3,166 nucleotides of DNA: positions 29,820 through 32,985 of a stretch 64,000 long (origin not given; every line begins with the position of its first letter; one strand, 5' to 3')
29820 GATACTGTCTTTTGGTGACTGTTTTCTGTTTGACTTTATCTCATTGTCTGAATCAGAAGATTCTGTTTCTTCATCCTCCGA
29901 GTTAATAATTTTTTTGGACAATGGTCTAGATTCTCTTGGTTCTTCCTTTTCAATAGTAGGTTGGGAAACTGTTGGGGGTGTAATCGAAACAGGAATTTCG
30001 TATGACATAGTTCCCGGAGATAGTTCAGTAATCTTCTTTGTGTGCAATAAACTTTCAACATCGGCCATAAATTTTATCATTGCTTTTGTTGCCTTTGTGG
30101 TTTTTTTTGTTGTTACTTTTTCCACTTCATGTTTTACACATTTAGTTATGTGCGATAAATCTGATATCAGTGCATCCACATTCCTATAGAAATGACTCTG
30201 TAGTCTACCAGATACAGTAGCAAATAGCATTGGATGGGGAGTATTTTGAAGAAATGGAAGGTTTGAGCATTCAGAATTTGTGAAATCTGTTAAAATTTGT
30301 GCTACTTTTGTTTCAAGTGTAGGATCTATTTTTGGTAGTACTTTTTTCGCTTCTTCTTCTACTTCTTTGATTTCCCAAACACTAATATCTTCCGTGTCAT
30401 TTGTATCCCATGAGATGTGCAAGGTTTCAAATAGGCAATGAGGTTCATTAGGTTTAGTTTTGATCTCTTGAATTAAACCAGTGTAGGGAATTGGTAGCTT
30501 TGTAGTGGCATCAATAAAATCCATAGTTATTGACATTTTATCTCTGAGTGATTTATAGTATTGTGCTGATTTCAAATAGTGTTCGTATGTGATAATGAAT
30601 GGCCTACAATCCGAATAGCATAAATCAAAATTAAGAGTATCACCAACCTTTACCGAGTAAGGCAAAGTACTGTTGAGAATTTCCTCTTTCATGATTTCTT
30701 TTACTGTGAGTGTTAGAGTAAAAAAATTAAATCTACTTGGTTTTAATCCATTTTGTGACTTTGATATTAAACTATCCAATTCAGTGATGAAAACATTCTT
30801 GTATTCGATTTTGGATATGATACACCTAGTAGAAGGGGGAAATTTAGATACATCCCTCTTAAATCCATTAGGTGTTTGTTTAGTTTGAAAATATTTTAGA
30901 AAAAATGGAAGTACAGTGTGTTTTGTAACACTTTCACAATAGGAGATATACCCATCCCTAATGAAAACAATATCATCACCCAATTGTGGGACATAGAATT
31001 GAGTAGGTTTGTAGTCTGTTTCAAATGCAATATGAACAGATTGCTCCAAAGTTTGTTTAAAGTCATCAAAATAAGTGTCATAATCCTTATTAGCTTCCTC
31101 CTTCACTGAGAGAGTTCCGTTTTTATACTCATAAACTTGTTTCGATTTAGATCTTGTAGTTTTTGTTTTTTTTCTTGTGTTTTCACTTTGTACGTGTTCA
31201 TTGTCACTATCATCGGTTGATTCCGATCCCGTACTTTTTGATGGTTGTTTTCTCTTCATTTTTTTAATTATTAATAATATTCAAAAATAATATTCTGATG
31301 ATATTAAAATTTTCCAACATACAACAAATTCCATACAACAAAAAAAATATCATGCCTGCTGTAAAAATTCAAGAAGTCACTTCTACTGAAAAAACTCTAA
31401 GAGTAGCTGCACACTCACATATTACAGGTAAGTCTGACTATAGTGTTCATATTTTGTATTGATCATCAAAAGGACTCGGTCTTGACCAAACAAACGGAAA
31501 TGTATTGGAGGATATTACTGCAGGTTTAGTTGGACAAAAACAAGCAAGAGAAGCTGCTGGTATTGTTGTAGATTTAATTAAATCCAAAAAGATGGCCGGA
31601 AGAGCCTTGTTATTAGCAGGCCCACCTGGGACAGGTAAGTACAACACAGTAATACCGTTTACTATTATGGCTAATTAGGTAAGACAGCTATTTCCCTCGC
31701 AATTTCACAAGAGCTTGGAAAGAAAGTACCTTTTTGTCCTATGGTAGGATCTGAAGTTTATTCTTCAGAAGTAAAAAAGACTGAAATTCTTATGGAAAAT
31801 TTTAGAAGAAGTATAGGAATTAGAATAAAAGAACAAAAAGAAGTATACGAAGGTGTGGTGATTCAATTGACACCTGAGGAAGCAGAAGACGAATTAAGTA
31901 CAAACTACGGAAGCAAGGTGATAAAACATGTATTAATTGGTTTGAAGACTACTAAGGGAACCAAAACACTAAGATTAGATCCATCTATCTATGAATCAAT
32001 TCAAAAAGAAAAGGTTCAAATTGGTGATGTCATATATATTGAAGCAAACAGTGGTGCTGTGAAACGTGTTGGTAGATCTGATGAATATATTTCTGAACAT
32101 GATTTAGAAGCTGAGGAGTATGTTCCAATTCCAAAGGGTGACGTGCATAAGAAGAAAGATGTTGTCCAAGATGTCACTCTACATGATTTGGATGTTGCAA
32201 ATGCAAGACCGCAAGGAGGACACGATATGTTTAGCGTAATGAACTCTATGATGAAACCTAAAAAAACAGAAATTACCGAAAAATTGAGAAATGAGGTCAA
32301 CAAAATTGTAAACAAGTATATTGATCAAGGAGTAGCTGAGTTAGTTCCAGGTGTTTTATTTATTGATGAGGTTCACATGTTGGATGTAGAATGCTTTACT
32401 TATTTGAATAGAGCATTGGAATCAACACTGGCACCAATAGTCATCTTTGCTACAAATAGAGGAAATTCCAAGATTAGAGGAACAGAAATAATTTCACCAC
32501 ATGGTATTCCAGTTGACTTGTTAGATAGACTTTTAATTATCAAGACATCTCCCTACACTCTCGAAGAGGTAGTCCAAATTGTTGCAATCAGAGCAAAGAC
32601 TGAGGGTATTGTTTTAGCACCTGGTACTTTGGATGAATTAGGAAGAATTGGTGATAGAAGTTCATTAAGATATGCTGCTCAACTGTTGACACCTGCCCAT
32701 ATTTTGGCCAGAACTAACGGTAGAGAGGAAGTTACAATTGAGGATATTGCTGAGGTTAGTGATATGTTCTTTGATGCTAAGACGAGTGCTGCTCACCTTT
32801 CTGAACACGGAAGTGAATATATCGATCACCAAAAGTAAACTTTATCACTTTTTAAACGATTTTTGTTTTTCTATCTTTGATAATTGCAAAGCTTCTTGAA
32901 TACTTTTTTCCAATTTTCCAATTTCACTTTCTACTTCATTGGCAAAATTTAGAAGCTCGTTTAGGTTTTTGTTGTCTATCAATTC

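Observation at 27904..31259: Large chromatin-like gene broken by a +1 frame switch, carrying a 190-bp pure polypyrimidine (KEKKEK)n tract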

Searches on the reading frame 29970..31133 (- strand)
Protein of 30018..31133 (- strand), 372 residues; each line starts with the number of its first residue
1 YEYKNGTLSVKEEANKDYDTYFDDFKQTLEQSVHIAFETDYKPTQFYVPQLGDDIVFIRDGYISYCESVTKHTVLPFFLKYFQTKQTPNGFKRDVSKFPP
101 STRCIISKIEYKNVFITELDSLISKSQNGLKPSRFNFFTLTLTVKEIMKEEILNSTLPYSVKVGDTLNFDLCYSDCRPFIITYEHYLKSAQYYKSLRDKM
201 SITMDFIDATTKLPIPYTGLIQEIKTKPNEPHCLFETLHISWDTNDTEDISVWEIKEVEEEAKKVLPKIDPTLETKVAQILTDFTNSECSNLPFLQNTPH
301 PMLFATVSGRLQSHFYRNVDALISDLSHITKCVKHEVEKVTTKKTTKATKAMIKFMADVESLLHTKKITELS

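Call 22: search_solved_structures(query=window:30018-31133:-, max_evalue=10, show_alignments=3)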
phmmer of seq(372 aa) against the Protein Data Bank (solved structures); distinct sequences matched with E-value up to 10: 7.
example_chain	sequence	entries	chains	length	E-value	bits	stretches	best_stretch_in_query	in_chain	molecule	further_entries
5ame_A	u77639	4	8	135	0.16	14.4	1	293-338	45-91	BROMODOMAIN-CONTAINING PROTEIN 1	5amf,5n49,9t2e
6in2_A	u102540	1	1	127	0.17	14.3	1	294-338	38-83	Bromodomain-containing protein 1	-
5fg6_A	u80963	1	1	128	0.17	14.2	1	294-338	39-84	Bromodomain-containing protein 1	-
3rcw_A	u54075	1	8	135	0.19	14.1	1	294-338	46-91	Bromodomain-containing protein 1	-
5pnx_A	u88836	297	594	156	0.2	14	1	293-337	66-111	Bromodomain-containing protein 1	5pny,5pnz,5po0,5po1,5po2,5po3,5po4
5n17_A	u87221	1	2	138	0.69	12.3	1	262-346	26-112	Bromodomain-containing factor 1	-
5n15_A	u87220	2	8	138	0.69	12.3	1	262-346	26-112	Bromodomain-containing factor 1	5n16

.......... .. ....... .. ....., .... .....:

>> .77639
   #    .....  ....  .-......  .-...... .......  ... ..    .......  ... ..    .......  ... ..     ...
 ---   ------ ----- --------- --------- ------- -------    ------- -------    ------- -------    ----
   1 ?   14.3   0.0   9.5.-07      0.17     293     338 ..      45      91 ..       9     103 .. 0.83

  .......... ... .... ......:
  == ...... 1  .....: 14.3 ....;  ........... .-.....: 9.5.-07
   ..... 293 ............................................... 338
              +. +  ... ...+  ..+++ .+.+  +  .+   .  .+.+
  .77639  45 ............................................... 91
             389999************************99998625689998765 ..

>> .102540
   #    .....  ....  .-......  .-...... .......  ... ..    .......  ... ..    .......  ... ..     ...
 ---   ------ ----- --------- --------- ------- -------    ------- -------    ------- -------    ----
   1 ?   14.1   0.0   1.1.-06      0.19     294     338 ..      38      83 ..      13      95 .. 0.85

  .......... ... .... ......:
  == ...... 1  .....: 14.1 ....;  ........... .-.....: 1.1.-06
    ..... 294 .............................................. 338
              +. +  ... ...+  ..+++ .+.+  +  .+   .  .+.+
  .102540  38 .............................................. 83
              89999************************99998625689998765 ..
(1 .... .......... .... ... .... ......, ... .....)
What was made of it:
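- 30126..30263 (-): Degenerate bromodomain core (residues about 333-378). The KYN acetyl-lysine Asn position reads KHE. BRD1 alignment (call 22).
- On Bromodomain proteins: The BRD1 alignment puts KHE opposite KYN (call 22).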

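Call 25: find_related_loci(query=window:30018-31133:-, collection=metagenome_contigs, flank=6000)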
Query seq(372 aa) (372 aa) in metagenome_contigs; peptide patterns used: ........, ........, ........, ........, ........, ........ (x = any residue, [..] = any of these).
214 stretches matched a pattern, but none encodes a relative of the query by tblastn (E <= 1e-3).

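Call 38: predict_structure(protein=window:30018-31133:-)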
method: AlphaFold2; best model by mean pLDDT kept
length: 372 residues; sequences in the alignment: 1
mean_pLDDT: 34.3   pTM: 0.23
mean pLDDT of the five models: 34.3, 32.2, 31.3, 29.0, 28.9
residues with pLDDT >= 90: 0; 70-90: 0; 50-70: 32; < 50: 340
segments of 3 or more residues with pLDDT < 50: 1-326, 366-372
pLDDT, mean of each block of 10 residues (from residue 1): 31 40 36 27 26 32 31 30 30 30 28 28 28 34 37 35 40 30 26 28 23 23 24 24 30 30 38 45 44 37 34 37 49 51 53 55 48 34
secondary structure, 60 per line:
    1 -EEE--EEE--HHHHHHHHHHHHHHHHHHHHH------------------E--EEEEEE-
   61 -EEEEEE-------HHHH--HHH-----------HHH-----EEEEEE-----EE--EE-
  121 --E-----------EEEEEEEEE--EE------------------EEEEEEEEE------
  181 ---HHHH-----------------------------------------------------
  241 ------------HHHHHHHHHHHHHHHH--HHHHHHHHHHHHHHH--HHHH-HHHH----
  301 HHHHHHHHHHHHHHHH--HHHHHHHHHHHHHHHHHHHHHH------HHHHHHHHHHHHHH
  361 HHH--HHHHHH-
elements in order: E2-4 E7-9 H12-32 E54-59 E62-67 H75-78 E103-108 E135-143 E166-174 H184-187 H253-268 H271-285 H288-291 H293-296 H301-316 H319-340 H347-363 H366-371

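Call 61: search_solved_structures(query=A2, max_evalue=1, show_alignments=2)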
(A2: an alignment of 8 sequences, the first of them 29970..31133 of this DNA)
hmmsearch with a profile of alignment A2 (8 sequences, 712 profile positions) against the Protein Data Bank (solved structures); distinct sequences matched with E-value up to 1: 263 (the best 60 are shown).
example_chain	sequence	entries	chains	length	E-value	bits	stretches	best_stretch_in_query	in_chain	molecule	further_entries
7y8r_U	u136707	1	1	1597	1.4e-08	37.1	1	270-367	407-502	Protein polybromo-1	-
4ldu_A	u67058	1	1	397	1.1e-07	34.1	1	162-241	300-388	Auxin response factor 5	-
4ldx_A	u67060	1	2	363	7.4e-07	31.3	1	147-244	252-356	Auxin response factor 1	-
4ldv_A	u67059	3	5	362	7.7e-07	31.3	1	147-244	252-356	Auxin response factor 1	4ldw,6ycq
4ldy_A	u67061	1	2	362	7.8e-07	31.3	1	147-244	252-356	Auxin response factor 1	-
6dne_A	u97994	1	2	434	1.4e-06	30.4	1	279-358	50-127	Bromodomain-containing protein 4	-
8ov6_C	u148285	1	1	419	1.8e-06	30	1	279-359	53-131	Bromodomain-containing protein 4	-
6sdg_A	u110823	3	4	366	4.6e-06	28.7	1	159-240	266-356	Auxin response factor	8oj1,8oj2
6in2_A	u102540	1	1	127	6e-06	28.3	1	271-324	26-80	Bromodomain-containing protein 1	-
5fg6_A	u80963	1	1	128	6.1e-06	28.3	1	271-324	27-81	Bromodomain-containing protein 1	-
5ame_A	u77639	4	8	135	6.7e-06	28.2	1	271-324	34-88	BROMODOMAIN-CONTAINING PROTEIN 1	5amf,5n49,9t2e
3rcw_A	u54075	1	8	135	6.9e-06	28.1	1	271-324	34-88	Bromodomain-containing protein 1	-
5pnx_A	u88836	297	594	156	9e-06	27.8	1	271-324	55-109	Bromodomain-containing protein 1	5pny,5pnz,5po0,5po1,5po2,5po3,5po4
2wp2_A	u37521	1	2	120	5e-05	25.3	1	279-340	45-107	BROMODOMAIN TESTIS-SPECIFIC PROTEIN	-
3gg3_A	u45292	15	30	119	6.2e-05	25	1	276-324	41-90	Histone acetyltransferase PCAF | Histone acetyltransferase KAT2B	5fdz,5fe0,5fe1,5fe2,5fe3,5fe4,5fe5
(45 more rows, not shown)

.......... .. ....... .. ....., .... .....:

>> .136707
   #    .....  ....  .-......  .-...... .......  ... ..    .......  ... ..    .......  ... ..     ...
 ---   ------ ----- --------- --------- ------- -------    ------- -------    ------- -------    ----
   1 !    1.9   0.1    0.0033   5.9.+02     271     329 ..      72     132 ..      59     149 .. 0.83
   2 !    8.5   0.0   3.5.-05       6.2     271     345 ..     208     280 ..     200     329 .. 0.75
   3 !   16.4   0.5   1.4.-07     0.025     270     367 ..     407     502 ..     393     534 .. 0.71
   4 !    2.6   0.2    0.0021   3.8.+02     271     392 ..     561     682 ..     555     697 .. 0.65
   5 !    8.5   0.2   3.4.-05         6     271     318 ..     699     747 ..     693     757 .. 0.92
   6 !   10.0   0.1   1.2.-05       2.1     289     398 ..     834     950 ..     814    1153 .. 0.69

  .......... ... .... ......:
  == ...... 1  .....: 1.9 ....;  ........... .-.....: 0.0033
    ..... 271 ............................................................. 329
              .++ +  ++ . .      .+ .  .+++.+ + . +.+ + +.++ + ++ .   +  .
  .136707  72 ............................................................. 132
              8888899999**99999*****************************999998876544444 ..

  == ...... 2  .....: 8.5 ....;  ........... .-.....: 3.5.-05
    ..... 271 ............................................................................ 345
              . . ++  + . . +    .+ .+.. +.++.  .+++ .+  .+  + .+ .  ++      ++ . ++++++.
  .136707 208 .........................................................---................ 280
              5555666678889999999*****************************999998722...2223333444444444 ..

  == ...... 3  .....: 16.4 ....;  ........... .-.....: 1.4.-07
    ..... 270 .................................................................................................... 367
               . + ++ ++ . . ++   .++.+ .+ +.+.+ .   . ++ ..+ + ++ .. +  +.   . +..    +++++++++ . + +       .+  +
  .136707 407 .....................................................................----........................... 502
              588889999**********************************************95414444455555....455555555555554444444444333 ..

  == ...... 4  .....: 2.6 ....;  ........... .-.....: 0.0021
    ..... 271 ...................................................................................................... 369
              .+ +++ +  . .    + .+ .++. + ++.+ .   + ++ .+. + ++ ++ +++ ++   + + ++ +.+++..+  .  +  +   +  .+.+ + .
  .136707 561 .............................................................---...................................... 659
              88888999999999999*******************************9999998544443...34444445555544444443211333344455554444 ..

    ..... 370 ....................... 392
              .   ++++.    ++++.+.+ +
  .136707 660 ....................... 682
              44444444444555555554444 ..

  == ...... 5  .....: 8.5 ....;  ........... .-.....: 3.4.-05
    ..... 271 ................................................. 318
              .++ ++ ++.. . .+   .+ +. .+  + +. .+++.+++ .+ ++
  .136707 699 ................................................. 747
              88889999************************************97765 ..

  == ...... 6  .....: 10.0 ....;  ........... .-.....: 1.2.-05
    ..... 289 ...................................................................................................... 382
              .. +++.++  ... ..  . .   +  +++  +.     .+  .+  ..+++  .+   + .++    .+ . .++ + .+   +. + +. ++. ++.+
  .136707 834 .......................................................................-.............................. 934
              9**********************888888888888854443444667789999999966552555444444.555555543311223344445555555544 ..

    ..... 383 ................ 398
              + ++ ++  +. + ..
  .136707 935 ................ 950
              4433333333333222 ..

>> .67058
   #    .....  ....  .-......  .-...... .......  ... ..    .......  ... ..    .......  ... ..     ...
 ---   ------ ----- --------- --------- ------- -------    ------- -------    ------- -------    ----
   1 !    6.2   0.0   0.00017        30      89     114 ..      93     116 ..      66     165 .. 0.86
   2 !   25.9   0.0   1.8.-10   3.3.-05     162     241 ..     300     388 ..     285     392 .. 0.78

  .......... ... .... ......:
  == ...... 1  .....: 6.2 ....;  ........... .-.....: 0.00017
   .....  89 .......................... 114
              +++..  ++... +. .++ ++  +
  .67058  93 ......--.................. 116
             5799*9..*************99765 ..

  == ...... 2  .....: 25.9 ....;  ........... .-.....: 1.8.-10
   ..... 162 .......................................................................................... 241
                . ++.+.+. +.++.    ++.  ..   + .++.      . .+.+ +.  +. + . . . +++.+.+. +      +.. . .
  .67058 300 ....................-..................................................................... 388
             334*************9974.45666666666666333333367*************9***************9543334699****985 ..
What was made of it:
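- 30345..30485 (-): BRWD_AD-like (Tudor-like ancillary) domain, residues 259-305. The family profile hits the ARF ancillary domain in the PDB at E=1e-7 (call 61).
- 30126..30263 (-): Family profile versus PBRM1 and BRD4 bromodomains E=1e-8 to 1e-6 (call 61).
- On BRWD/PHIP family (PHIP, BRWD1, BRWD3): The family profile hits the ARF ancillary domain at E=1e-7 (call 61).
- On Bromodomain proteins: Family profile versus PBRM1 E=1.4e-8 (call 61). The family consensus 'vkre(S)' lies opposite PBRM1 'akrYN' (call 61).
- Closest known: Plant auxin response factor ancillary. Same: The family profile matches the ARF ancillary domain at E=1e-7, and weakly matches the preceding dimerisation-domain strand (call 61).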

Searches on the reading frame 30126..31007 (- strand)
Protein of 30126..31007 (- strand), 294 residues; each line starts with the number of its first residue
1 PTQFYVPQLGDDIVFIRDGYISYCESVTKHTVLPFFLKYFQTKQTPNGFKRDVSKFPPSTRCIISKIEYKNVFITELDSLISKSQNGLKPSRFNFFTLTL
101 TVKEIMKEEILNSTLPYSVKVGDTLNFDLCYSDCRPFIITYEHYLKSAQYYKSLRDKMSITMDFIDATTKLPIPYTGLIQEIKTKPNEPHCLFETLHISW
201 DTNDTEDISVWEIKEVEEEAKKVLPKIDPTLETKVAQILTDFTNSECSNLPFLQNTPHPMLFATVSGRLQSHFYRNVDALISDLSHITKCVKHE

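Call 55: find_homologous_proteins(query=window:30126-31007:-, max_evalue=0.001)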
Query seq(294 aa): 393 candidates shared short words with the query, none scored E <= 0.001.

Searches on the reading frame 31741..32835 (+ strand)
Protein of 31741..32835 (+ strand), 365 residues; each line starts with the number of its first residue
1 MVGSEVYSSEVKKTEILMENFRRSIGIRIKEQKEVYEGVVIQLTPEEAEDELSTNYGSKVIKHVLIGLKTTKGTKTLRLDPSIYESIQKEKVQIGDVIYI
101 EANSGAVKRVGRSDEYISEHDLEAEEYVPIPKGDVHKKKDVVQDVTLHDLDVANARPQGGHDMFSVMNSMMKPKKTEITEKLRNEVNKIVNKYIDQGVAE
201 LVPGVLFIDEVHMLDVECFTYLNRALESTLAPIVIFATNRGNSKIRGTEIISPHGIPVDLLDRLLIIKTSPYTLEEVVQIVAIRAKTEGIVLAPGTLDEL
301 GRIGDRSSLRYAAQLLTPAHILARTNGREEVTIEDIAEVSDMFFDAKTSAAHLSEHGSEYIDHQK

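Call 69: find_encoding_contigs(protein=window:31741-32835:+, flank=5000, max_places=6)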
Protein window:31741-32835:+ (365 aa): 2 contigs read that carry it; 2 places shown.
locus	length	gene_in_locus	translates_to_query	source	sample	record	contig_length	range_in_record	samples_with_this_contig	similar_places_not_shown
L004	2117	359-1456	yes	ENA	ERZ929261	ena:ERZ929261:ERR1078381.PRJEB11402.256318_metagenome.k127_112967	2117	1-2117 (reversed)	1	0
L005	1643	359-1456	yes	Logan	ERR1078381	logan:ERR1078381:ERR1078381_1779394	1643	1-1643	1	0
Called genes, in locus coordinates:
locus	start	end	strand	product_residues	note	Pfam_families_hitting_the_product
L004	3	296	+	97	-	?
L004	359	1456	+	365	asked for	PF06068:TIP49, PF17856:TIP49_C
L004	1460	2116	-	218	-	?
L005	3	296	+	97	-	?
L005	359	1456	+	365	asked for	PF06068:TIP49, PF17856:TIP49_C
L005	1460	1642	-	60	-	?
